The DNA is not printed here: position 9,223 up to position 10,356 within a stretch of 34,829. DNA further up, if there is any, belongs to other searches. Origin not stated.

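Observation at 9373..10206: NifX/NifB-C-like cofactor-binding domain fused to an unrecognised C-terminal domain with a HxCx3HxC motif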

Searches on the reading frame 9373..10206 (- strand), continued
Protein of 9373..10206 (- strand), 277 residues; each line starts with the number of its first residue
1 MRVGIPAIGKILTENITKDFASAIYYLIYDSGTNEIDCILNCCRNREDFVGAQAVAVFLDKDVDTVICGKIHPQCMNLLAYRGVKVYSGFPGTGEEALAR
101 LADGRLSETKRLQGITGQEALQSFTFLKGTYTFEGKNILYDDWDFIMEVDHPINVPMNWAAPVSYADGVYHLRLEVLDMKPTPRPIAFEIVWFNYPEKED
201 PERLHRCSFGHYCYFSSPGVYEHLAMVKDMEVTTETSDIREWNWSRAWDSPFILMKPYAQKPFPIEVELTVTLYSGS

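Call 52: search_protein_families(library=pfam, proteins=[L100:8924-9391:+, L100:181-762:+, L100:1113-2102:+, L016:2-382:+, L016:519-809:+, L016:3219-3476:+, L004:10825-11061:+], max_evalue=0.01)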
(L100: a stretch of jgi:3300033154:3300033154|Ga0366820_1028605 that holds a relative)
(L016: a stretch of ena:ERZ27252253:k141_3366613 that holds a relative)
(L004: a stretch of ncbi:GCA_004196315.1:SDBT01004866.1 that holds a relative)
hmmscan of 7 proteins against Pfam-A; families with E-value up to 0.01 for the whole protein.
L100:8924-9391:+ (156 aa): 1 family
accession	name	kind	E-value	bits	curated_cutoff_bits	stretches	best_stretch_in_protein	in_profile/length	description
PF06253.16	MTTB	-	1.2e-15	57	25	1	8-135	30-156/500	Trimethylamine methyltransferase (MTTB)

L100:181-762:+ (193 aa): 1 family
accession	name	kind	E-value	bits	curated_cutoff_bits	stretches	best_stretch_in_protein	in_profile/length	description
PF10263.15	SprT-like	-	0.0024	18.1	25.6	1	135-161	61-89/108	SprT-like family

L100:1113-2102:+ (329 aa): 1 family
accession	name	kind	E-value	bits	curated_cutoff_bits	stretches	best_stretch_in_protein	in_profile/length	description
PF02126.24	PTE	-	1.4e-45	156.4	22.4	1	12-314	2-298/298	Phosphotriesterase family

L016:2-382:+ (126 aa): 0 families

L016:519-809:+ (96 aa): 0 families

L016:3219-3476:+ (86 aa): 11 families
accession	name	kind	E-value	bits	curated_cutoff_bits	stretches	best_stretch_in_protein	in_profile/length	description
PF00356.27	LacI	-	8.8e-15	54.7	27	1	24-69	1-46/46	Bacterial regulatory proteins, lacI family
PF01381.28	HTH_3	-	0.00011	22.6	23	1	15-57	3-41/55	Helix-turn-helix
PF13936.12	HTH_38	-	0.00016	21.8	27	1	22-44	20-42/44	Helix-turn-helix domain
PF13412.12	HTH_24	-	0.00023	21.1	21.9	1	22-44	17-39/48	Winged helix-turn-helix DNA-binding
PF04967.18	HTH_10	-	0.0013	19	23.1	1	21-45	22-46/53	HTH DNA binding domain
PF09339.16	HTH_IclR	-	0.0019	18.4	22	1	19-44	15-40/52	IclR helix-turn-helix domain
PF20432.4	Xre-like-HTH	-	0.002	18.8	25.8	1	23-61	24-62/63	Antitoxin Xre-like helix-turn-helix domain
PF13545.12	HTH_Crp_2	-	0.003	17.9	27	1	20-44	20-44/70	Crp-like helix-turn-helix domain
PF01047.28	MarR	-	0.0036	17.6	24.6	1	20-44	15-39/59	MarR family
PF13443.12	HTH_26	-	0.0044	17.7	22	1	19-65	7-51/63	Cro/C1-type HTH DNA-binding domain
PF00165.29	HTH_AraC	-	0.0057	17.2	26.6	0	22-45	8-31/42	Bacterial regulatory helix-turn-helix proteins, AraC family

L004:10825-11061:+ (78 aa): 0 families

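Call 70: list_cluster_members(proteins=[window:9376-10206:-, P0007])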
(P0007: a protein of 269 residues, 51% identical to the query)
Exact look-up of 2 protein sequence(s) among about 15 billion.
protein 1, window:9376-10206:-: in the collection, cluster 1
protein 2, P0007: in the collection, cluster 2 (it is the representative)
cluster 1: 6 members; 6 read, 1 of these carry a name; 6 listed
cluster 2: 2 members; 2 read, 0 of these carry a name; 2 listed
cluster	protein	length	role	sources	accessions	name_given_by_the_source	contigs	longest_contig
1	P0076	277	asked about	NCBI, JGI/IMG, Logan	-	-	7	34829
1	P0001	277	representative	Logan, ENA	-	-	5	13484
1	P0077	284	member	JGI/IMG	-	predicted Fe-Mo cluster-binding NifX family protein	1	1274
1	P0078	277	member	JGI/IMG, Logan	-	-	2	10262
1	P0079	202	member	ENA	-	-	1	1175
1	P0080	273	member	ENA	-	-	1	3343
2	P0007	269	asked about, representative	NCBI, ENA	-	-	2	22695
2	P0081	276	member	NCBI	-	-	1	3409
